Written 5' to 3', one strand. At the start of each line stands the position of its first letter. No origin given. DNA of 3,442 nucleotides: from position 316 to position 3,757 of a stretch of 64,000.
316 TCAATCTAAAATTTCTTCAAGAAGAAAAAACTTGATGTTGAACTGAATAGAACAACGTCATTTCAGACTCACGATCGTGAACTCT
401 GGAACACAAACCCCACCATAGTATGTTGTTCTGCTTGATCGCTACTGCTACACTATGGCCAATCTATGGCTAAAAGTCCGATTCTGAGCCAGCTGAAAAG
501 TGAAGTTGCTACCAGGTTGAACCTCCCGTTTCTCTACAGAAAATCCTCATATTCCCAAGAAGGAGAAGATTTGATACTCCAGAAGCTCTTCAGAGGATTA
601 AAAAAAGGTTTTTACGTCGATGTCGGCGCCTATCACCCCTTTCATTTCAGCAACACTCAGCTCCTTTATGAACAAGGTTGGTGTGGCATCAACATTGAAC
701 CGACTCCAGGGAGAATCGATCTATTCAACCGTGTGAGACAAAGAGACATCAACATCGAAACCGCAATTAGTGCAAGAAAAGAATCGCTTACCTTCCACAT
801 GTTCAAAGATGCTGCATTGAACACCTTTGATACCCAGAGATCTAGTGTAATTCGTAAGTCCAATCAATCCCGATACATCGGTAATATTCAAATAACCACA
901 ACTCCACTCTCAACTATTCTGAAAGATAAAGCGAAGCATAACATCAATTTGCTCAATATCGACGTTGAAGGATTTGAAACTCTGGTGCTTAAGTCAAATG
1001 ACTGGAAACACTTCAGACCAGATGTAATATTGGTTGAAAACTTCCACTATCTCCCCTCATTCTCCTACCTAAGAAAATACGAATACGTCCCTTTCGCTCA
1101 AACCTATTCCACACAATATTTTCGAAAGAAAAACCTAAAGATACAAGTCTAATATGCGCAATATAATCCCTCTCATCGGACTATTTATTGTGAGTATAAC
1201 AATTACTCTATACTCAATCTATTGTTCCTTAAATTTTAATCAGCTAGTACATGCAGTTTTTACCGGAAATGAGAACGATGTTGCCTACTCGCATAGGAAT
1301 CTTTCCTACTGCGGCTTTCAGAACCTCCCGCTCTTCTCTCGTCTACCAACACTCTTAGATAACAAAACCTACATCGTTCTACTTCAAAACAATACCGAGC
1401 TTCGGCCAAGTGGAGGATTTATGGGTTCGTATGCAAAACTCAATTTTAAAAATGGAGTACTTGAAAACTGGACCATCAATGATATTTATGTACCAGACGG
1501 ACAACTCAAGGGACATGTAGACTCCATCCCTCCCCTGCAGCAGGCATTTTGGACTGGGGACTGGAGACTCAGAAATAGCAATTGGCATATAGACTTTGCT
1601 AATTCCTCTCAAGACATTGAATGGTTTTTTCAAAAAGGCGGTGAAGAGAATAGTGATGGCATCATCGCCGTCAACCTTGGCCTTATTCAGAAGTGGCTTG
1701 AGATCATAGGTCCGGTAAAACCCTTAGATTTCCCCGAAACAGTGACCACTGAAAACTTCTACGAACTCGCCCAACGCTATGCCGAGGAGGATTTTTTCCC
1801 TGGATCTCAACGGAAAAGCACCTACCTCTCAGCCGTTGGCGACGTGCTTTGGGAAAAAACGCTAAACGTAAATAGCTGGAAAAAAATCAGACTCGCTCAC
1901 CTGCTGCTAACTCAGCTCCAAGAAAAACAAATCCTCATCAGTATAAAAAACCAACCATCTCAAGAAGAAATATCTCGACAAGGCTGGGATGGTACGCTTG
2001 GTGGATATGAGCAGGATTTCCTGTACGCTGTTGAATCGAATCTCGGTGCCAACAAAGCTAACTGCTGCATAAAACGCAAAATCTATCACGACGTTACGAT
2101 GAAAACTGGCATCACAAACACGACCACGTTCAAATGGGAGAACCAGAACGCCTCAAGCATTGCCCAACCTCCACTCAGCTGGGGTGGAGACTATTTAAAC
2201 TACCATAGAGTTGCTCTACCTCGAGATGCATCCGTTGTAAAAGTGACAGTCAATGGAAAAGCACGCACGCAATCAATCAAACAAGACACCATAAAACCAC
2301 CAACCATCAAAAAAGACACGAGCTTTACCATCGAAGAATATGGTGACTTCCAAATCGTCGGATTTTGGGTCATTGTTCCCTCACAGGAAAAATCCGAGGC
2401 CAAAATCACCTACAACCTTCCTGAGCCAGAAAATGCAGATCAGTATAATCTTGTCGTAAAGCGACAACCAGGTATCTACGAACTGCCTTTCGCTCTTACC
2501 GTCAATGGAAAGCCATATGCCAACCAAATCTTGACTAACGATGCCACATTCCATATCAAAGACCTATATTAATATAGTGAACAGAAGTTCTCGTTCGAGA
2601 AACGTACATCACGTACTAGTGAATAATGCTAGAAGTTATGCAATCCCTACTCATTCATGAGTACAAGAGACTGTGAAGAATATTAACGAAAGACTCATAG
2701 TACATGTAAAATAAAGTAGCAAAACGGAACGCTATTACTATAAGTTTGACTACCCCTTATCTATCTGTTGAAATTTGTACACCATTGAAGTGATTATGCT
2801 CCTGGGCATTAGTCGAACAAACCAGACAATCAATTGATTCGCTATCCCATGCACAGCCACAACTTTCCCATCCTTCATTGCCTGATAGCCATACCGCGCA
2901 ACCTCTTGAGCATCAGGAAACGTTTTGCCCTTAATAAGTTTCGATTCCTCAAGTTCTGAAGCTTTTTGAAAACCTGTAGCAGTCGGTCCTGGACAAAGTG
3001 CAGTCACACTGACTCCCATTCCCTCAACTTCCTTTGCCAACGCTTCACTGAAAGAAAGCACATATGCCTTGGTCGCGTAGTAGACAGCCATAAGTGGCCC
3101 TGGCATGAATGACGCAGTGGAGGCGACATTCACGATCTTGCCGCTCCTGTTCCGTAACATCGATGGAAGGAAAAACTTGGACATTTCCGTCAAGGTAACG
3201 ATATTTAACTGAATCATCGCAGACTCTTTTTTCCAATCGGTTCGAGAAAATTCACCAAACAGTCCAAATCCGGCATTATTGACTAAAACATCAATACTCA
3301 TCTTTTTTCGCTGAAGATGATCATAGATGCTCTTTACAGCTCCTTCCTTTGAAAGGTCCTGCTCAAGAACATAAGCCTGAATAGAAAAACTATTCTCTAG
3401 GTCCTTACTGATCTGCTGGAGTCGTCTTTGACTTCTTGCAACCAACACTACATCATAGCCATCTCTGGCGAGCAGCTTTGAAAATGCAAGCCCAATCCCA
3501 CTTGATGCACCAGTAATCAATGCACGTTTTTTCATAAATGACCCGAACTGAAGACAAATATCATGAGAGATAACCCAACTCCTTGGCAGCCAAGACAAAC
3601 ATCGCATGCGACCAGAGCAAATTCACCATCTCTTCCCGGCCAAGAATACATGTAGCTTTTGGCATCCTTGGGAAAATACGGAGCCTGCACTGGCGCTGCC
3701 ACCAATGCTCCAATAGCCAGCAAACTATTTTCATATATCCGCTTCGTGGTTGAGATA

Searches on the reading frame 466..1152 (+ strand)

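Call 22: search_protein_families(library=pfam, proteins=[window:466-1152:+], max_evalue=0.001)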
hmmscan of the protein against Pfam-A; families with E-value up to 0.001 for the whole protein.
window:466-1152:+ (228 aa): 1 family
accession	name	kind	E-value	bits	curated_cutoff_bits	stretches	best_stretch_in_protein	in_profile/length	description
PF05050.19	Methyltransf_21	-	7.6e-23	81.9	22.7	1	52-202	1-162/173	Methyltransferase FkbM domain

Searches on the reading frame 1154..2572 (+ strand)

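Call 22: search_protein_families(library=pfam, proteins=[window:1154-2572:+], max_evalue=0.001)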
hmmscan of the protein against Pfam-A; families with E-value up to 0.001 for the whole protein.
window:1154-2572:+ (472 aa): 1 family
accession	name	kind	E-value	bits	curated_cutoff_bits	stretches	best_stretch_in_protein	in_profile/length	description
PF13196.11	DUF4012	-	4.6e-19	69.8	28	1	70-207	3-140/144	Protein of unknown function (DUF4012)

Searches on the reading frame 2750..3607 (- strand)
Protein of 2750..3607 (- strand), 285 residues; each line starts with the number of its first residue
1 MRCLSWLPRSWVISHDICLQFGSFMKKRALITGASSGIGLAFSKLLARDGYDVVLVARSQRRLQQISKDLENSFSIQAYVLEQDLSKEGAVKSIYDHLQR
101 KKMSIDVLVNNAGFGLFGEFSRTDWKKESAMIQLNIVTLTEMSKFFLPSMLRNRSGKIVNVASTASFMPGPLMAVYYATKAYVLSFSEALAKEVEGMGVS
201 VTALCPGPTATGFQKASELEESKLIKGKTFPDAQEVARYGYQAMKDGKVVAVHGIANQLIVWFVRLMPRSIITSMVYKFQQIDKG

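Call 22: search_protein_families(library=pfam, proteins=[window:2750-3607:-], max_evalue=0.001)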
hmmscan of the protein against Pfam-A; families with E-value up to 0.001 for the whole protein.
window:2750-3607:- (285 aa): 3 families
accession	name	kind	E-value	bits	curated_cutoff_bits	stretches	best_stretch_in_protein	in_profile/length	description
PF00106.31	adh_short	-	1.6e-50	171.8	26.6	1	27-218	1-191/195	short chain dehydrogenase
PF13561.12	adh_short_C2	-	6.6e-32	111.4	27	1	33-217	1-184/236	Enoyl-(Acyl carrier protein) reductase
PF08659.16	KR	-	3.3e-09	37.4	22.6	1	30-204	4-173/180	KR domain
